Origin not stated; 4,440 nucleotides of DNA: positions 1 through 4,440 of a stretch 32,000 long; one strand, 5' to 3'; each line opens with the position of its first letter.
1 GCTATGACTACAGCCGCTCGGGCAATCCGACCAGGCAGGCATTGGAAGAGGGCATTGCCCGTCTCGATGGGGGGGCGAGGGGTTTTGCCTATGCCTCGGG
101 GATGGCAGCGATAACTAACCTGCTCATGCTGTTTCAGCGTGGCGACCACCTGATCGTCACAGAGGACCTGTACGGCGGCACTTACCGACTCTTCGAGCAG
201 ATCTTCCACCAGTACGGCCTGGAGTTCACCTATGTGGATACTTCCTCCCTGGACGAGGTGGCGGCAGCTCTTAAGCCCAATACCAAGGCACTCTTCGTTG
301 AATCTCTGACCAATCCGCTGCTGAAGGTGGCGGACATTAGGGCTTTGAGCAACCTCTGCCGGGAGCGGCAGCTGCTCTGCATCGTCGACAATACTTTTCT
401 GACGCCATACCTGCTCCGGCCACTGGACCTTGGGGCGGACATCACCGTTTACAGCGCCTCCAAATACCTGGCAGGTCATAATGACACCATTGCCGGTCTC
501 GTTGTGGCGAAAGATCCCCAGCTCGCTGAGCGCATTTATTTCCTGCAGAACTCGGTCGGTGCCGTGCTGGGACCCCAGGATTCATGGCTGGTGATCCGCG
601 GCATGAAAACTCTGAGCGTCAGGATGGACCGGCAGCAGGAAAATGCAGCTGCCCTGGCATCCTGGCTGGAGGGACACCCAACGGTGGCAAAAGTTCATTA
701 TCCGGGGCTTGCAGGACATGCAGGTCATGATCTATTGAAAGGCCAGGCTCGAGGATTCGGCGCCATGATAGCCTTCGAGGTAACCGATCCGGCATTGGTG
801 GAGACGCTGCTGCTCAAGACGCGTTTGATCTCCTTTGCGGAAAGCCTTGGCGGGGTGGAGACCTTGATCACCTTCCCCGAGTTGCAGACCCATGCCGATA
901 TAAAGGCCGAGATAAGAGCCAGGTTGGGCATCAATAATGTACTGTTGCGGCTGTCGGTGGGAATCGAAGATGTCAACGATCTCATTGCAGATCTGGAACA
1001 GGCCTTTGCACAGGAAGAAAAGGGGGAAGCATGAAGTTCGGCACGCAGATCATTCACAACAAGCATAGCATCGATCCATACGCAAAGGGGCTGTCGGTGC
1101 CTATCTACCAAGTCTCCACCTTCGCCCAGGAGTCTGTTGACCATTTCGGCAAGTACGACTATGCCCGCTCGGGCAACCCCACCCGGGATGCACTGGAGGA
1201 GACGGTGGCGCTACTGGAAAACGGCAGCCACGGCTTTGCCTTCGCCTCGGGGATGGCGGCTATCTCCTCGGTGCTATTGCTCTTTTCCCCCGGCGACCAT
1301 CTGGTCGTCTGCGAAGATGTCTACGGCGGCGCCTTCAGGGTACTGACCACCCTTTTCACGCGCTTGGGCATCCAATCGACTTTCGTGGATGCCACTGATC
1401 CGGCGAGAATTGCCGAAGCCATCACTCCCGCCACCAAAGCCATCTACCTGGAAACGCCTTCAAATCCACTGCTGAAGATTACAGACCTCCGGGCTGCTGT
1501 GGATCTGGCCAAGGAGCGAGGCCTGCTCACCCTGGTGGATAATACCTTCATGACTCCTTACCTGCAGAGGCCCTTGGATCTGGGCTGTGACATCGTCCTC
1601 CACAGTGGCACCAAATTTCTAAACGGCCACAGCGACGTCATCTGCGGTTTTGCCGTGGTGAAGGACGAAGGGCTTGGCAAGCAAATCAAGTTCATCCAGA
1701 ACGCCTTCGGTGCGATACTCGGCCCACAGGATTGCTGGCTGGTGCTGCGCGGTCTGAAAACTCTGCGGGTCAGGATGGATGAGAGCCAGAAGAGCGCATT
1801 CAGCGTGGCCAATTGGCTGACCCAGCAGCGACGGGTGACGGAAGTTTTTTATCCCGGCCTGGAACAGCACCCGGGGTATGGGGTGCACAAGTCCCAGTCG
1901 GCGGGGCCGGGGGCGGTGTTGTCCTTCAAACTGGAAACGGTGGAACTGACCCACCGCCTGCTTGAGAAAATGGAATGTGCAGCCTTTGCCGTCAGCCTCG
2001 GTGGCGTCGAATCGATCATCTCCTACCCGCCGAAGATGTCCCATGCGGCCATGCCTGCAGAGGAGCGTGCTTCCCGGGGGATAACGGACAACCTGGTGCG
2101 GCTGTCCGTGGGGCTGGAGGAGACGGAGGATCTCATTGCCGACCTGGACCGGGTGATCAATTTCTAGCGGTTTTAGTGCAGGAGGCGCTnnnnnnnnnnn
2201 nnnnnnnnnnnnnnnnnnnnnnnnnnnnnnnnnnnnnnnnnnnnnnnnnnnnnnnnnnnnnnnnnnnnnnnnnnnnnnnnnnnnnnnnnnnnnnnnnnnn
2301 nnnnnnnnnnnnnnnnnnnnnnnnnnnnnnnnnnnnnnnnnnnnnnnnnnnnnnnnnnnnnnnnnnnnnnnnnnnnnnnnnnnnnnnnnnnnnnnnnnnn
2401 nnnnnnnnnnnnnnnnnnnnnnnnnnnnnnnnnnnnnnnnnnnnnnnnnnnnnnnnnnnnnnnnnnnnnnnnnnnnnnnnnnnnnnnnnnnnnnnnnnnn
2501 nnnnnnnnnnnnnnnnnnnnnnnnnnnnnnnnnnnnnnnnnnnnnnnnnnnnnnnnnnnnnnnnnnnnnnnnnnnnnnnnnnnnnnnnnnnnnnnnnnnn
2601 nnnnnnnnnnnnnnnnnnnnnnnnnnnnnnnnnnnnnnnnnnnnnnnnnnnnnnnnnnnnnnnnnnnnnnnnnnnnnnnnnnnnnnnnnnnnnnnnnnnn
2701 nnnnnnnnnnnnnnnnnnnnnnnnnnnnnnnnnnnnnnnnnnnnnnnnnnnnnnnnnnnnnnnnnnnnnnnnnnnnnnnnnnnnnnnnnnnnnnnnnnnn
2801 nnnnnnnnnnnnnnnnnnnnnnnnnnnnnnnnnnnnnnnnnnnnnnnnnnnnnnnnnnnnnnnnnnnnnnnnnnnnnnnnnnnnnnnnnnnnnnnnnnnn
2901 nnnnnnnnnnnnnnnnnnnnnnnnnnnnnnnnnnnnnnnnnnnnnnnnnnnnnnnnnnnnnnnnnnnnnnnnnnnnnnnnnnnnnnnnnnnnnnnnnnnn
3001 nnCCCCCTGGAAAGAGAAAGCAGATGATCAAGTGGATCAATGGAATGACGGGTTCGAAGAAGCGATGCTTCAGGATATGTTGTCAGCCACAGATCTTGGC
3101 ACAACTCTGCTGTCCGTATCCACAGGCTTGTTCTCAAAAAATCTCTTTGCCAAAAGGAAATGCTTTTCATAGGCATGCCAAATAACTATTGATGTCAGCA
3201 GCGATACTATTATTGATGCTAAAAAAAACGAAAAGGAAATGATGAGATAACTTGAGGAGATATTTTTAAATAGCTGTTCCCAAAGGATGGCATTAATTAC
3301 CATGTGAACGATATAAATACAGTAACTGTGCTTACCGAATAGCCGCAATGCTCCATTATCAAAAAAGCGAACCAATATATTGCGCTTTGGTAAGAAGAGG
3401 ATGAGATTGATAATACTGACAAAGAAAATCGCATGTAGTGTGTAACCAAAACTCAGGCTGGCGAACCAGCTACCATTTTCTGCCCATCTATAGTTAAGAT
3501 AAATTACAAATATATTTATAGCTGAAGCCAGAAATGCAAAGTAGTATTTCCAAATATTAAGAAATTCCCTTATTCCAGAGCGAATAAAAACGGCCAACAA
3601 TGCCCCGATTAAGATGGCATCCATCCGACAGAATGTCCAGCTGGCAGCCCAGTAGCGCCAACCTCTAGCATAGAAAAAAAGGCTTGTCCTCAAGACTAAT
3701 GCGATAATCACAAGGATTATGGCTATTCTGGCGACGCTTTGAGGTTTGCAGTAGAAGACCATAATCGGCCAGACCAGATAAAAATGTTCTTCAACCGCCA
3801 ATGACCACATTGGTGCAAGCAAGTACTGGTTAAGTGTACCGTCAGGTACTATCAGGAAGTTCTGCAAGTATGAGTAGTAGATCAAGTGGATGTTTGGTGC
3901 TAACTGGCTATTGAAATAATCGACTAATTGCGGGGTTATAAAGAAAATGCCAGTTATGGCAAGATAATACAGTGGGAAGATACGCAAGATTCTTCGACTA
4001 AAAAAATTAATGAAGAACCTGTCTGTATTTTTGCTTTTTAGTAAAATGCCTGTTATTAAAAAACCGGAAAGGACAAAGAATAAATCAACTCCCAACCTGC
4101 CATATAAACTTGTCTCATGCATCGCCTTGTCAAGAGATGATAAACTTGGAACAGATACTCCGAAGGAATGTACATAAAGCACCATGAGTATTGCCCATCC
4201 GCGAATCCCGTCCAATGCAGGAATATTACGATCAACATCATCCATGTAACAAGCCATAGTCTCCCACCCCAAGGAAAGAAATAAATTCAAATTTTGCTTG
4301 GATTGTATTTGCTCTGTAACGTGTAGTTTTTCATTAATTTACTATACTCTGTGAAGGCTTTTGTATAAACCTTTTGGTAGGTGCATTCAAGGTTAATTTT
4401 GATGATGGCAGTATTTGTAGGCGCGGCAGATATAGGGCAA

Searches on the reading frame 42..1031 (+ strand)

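Call 55: search_protein_families(library=pfam, proteins=[window:42-1031:+], max_evalue=0.00001)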
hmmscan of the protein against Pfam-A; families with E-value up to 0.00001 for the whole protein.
window:42-1031:+ (330 aa): 1 family
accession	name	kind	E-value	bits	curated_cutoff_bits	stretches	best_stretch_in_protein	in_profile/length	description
PF01053.26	Cys_Met_Meta_PP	-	2e-129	431.9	27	1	1-322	57-380/381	Cys/Met metabolism PLP-dependent enzyme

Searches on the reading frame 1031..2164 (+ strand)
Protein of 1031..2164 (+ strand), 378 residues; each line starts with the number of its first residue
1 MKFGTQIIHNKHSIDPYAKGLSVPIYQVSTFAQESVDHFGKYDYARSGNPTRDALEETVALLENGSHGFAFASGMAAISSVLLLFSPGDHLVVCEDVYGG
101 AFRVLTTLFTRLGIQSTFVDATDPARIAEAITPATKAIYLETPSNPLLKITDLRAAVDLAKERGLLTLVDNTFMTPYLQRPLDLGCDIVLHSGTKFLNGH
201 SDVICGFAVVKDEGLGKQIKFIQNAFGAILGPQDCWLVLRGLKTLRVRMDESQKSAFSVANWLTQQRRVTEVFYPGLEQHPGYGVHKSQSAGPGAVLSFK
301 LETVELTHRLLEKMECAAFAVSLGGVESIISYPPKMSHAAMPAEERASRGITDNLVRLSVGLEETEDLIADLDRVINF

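Call 55: search_protein_families(library=pfam, proteins=[window:1031-2164:+], max_evalue=0.00001)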
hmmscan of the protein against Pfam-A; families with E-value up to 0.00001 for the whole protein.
window:1031-2164:+ (378 aa): 1 family
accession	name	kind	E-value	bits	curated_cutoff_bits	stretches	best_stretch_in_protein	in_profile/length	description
PF01053.26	Cys_Met_Meta_PP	-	5.6e-144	479.8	27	1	5-374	2-378/381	Cys/Met metabolism PLP-dependent enzyme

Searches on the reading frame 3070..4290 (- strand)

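Call 55: search_protein_families(library=pfam, proteins=[window:3070-4290:-], max_evalue=0.00001)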
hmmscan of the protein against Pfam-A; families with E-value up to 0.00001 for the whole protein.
window:3070-4290:- (406 aa): 1 family
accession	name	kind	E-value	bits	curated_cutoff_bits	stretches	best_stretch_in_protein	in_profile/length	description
PF01757.29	Acyl_transf_3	-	1.7e-24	86.9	31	1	24-371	2-325/326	Acyltransferase domain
